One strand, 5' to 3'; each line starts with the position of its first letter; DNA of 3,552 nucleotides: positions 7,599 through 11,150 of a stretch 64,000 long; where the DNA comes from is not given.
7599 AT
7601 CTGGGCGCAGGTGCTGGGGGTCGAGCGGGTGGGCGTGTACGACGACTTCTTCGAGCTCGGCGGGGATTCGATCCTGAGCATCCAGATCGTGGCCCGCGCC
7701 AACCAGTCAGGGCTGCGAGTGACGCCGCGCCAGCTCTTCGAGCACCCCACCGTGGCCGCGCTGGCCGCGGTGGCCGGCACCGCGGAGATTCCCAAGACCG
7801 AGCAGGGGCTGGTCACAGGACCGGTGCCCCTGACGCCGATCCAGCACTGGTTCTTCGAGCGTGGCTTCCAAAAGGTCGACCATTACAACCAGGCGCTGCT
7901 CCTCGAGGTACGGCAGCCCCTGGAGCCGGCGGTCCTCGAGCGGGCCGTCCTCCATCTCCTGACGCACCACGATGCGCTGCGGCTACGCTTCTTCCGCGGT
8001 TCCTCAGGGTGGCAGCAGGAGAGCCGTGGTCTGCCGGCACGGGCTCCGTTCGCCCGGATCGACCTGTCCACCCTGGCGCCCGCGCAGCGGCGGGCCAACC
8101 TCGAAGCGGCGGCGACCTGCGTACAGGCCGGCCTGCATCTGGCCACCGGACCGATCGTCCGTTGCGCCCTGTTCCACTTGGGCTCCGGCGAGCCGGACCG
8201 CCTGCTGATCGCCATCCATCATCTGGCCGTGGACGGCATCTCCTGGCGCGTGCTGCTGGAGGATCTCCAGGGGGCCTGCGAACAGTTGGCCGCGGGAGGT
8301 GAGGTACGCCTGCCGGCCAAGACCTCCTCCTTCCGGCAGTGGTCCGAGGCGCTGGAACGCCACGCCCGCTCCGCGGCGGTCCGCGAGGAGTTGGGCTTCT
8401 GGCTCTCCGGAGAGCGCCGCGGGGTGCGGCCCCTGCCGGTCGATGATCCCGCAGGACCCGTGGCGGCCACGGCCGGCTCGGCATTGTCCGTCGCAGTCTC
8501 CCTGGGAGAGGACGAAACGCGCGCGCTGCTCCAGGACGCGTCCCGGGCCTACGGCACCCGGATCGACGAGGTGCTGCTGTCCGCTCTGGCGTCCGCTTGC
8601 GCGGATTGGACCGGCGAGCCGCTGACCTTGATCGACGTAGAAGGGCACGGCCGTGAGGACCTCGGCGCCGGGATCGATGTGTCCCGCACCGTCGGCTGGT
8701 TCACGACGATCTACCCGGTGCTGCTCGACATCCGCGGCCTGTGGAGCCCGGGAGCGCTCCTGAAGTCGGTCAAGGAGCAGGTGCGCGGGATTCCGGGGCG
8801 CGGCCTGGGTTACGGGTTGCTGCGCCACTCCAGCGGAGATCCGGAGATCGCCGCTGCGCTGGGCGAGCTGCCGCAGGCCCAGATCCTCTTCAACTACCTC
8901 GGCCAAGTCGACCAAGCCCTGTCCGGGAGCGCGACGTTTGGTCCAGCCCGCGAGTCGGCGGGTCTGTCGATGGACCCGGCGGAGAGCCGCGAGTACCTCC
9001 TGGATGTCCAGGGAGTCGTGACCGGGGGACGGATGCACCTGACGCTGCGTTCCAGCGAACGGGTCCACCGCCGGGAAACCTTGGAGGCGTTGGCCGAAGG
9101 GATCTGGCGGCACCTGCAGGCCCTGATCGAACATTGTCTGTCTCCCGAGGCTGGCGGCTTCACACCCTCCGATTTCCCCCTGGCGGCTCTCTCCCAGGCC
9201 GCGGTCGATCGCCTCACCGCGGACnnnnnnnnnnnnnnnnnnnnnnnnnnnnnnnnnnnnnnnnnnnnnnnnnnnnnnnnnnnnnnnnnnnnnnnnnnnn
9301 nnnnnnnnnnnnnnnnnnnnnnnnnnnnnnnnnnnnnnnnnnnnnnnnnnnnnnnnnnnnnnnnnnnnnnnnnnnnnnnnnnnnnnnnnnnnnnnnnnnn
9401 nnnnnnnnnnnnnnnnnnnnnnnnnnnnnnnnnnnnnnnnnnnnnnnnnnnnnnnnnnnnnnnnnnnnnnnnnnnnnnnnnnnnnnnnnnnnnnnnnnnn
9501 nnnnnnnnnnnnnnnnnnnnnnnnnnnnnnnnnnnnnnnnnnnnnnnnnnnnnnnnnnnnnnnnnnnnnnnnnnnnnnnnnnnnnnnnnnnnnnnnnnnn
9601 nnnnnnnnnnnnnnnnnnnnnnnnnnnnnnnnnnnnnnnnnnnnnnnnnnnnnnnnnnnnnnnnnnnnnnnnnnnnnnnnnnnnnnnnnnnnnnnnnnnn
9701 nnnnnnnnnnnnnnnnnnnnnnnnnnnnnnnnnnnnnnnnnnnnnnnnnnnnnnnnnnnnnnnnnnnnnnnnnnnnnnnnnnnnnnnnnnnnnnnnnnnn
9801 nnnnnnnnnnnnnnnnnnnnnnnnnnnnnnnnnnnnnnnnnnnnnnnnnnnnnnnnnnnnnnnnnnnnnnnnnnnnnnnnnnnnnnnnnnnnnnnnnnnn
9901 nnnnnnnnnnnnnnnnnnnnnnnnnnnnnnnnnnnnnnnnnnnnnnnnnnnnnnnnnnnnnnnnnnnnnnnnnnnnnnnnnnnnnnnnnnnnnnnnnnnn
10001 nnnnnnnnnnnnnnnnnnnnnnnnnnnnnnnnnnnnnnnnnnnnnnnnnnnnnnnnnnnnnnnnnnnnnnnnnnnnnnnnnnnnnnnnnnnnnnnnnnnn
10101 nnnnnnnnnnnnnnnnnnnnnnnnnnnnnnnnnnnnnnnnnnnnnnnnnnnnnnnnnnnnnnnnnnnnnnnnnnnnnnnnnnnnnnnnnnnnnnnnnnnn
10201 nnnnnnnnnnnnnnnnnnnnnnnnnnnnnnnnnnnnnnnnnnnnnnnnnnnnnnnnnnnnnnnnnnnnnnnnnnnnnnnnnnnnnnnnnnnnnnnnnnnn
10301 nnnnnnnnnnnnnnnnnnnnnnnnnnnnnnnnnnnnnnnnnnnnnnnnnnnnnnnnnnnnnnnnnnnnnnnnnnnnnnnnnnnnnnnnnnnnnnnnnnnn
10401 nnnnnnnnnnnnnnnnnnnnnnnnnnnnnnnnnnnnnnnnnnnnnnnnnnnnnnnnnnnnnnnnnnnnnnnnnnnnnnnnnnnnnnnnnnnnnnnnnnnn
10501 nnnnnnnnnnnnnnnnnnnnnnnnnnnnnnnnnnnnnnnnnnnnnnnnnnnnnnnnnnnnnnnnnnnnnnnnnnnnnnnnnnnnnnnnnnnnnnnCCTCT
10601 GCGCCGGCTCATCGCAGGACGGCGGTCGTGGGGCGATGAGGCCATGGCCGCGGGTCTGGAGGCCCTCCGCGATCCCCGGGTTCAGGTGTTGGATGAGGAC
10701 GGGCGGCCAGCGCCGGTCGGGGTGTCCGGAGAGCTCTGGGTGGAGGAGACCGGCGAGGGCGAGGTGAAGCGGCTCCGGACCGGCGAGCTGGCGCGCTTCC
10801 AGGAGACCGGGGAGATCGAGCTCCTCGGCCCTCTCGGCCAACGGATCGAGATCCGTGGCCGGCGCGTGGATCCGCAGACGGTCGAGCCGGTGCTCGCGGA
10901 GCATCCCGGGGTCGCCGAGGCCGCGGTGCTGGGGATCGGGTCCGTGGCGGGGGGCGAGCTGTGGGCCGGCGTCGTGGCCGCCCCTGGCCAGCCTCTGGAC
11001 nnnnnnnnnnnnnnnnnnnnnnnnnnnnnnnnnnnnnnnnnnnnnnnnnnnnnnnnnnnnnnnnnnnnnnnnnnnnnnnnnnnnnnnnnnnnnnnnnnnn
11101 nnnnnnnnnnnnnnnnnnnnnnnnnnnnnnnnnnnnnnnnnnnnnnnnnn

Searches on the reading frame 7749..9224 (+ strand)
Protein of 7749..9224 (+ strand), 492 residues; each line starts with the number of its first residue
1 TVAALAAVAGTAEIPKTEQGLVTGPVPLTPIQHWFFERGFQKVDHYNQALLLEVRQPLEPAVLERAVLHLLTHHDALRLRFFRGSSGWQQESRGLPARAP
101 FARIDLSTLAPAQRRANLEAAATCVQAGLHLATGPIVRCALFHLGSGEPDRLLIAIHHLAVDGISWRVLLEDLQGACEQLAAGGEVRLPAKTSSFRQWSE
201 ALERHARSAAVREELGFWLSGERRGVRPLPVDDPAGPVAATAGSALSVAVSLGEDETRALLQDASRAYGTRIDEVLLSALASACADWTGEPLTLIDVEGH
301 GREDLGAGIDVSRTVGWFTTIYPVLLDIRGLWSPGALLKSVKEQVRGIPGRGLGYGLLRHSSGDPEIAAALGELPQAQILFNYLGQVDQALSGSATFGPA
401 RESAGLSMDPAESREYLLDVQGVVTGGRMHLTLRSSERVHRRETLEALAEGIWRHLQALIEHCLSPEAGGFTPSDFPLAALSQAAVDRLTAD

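Call 55: search_protein_families(library=pfam, proteins=[window:7749-9224:+], max_evalue=0.01)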
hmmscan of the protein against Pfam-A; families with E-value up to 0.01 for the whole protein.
window:7749-9224:+ (492 aa): 1 family
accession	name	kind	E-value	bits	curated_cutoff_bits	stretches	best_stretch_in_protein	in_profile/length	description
PF00668.25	Condensation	-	4e-69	233.9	30.6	1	25-475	4-449/456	Condensation domain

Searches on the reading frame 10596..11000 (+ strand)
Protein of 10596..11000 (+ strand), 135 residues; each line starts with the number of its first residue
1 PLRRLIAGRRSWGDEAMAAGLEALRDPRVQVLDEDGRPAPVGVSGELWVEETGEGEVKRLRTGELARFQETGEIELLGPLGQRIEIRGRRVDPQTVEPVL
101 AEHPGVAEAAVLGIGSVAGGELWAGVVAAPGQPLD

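Call 55: search_protein_families(library=pfam, proteins=[window:10596-11000:+], max_evalue=0.01)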
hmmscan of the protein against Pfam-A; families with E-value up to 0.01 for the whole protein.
window:10596-11000:+ (135 aa): 1 family
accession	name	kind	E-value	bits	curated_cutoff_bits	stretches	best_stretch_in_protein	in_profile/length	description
PF13193.12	AMP-binding_C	-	0.00081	20.7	24.5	1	96-131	2-38/76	AMP-binding enzyme C-terminal domain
